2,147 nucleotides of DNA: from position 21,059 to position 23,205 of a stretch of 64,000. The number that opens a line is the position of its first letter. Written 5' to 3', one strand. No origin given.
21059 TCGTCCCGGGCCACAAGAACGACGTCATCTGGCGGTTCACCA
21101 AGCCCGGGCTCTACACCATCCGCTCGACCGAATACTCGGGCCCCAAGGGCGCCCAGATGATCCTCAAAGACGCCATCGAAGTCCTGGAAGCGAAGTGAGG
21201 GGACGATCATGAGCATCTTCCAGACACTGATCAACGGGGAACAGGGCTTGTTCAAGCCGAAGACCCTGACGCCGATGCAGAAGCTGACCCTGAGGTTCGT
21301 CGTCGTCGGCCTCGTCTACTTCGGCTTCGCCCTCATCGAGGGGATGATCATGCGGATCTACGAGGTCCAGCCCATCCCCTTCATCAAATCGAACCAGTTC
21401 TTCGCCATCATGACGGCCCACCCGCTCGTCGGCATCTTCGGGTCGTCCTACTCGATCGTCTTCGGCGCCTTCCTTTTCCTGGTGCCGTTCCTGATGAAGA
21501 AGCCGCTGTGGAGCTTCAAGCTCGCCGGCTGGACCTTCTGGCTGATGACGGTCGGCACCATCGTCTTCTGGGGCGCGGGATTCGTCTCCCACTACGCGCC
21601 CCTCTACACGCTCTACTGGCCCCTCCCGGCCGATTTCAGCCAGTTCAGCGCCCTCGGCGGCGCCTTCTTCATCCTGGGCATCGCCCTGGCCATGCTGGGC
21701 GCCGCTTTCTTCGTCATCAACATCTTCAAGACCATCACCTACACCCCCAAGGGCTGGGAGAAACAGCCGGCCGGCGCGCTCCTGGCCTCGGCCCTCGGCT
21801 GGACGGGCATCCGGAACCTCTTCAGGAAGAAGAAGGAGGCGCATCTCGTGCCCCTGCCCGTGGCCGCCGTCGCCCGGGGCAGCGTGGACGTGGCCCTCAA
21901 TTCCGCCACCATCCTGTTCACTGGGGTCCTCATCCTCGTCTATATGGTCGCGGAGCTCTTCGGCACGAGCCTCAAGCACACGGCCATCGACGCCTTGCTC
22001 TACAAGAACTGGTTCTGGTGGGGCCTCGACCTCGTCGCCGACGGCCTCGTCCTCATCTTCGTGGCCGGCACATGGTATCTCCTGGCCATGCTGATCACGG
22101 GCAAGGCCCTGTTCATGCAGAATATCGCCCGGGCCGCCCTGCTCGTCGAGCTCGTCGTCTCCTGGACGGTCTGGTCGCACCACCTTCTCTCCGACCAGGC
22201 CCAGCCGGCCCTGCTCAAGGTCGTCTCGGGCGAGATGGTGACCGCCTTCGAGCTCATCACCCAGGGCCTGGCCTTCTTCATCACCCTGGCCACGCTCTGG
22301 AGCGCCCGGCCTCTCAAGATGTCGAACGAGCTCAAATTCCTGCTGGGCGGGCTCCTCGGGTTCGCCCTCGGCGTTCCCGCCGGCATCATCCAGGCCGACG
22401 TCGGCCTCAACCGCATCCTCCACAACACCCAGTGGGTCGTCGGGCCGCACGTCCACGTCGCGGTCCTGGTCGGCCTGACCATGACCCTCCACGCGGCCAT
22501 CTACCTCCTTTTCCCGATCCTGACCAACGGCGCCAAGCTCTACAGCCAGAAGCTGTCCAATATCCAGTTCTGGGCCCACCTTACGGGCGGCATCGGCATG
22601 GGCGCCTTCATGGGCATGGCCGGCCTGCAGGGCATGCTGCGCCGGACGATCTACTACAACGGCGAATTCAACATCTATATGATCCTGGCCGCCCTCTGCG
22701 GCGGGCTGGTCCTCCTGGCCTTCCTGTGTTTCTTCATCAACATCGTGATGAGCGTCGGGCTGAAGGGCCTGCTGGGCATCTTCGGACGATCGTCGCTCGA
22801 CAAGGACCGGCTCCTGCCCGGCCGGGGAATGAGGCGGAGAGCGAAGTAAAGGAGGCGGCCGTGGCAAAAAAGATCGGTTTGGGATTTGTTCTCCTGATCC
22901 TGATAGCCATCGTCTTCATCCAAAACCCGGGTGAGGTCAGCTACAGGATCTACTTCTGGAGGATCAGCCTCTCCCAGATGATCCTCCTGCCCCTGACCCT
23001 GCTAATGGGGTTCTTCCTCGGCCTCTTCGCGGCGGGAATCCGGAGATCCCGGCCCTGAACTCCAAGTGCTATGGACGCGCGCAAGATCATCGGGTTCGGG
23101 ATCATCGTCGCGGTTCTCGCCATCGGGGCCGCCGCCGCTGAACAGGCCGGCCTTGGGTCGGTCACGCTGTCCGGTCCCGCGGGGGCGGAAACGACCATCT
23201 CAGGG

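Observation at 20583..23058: Heme-copper-superfamily operon with a 2-His / 2-Asp active site and a CuA-less cupredoxin subunit (gNOR-like putative nitric-oxide reductase)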

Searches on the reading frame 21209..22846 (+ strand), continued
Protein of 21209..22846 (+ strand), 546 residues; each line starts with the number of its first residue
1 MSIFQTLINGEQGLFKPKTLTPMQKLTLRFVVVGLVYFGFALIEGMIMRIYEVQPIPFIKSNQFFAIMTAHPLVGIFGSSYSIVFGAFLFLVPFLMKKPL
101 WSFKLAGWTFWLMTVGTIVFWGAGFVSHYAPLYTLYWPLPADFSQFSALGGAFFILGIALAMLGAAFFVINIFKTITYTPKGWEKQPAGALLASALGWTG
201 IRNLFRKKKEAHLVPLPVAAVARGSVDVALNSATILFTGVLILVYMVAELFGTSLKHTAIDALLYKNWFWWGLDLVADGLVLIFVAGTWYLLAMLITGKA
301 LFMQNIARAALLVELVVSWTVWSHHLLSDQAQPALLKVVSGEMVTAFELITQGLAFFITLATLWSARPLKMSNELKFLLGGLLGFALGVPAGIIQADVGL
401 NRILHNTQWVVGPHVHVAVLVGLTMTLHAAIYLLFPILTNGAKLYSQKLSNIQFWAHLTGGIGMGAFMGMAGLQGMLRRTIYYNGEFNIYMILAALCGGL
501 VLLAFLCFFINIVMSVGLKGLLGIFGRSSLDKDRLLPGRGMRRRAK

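Call 87: search_dna_similar(query=window:21209-22846:+, collection=plasmids, mode=protein, max_evalue=1e-10, max_rows=15)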
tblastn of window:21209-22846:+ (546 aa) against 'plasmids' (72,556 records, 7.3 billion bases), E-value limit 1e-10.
No match.

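Call 92: search_protein_families(library=pfam, proteins=[L001:11678-14524:+, L002:15556-20463:-, L001:7073-7447:+], max_evalue=0.001)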
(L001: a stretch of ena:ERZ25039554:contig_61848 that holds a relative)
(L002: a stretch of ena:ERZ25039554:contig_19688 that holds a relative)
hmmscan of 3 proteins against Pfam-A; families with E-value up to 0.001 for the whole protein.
L001:11678-14524:+ (949 aa): 1 family
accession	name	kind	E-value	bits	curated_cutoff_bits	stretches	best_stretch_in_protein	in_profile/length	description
PF03781.23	FGE-sulfatase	-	2.7e-42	145.7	23.3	1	716-946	3-255/255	Sulfatase-modifying factor enzyme 1-like domain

L002:15556-20463:- (1636 aa): 21 families
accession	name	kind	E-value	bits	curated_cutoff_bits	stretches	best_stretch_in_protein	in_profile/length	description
PF00005.33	ABC_tran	-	1.9e-32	113.2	25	0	1498-1549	89-137/137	ABC transporter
PF17755.6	UvrA_DNA-bind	-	9.4e-25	87.5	23.2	2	151-224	1-70/110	UvrA DNA-binding domain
PF13304.12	AAA_21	-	5e-18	66.6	27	0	366-414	247-296/304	AAA domain, putative AbiEii toxin, Type IV TA system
PF13555.12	AAA_29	-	1.8e-14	53.7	27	0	17-41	15-39/61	P-loop containing region of AAA domain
PF13191.12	AAA_16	-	8.2e-14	52.9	32.6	0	21-79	21-85/167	AAA ATPase domain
PF02463.25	SMC_N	-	4.8e-13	49.5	40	0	356-429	136-210/220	RecF/RecN/SMC N terminal domain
PF03193.22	RsgA_GTPase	-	2.7e-11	44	30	0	490-528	94-132/174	RsgA GTPase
PF20703.3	nSTAND1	-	3.8e-11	43.7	27.1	0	23-42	32-51/379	Novel STAND NTPase 1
PF13481.12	AAA_25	-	4.2e-11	43.3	27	0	1325-1359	30-63/195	AAA domain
PF13401.12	AAA_22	-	1e-08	36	27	0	507-526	9-28/130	AAA domain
PF13476.12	AAA_23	-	1.7e-08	35.8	27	0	483-522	2-38/201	AAA domain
PF00684.25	DnaJ_CXXCXGXG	-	4.4e-07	30.5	32.7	0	604-635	16-50/65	DnaJ central domain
PF02492.25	cobW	-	8.9e-07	29.1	20.7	0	506-525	3-22/180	CobW/HypB/UreG, nucleotide-binding domain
PF05729.18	NACHT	-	1.4e-06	28.7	26.7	0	25-53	1-29/167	NACHT domain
PF13671.12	AAA_33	-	7.6e-06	26.7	27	0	507-524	3-20/143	AAA domain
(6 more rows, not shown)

L001:7073-7447:+ (125 aa): 0 families

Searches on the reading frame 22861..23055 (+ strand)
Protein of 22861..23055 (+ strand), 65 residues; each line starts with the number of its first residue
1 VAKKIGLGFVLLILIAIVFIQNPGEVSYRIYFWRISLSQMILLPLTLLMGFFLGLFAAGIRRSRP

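Call 5: search_protein_families(library=pfam, proteins=[window:22861-23055:+], max_evalue=0.1)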
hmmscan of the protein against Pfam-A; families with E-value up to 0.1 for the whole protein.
window:22861-23055:+ (65 aa): 2 families
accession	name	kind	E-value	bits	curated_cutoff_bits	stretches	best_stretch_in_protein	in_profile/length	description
PF06305.16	LapA_dom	-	9e-06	26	28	1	21-61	1-41/64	Lipopolysaccharide assembly protein A domain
PF22954.2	DUF7027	-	0.01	16.2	27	1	9-64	11-65/100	Domain of unknown function (DUF7027)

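Call 6: search_protein_families(library=ncbifam, proteins=[window:22861-23055:+], max_evalue=0.1)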
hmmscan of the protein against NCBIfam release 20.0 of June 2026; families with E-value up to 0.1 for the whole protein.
window:22861-23055:+ (65 aa): 0 families
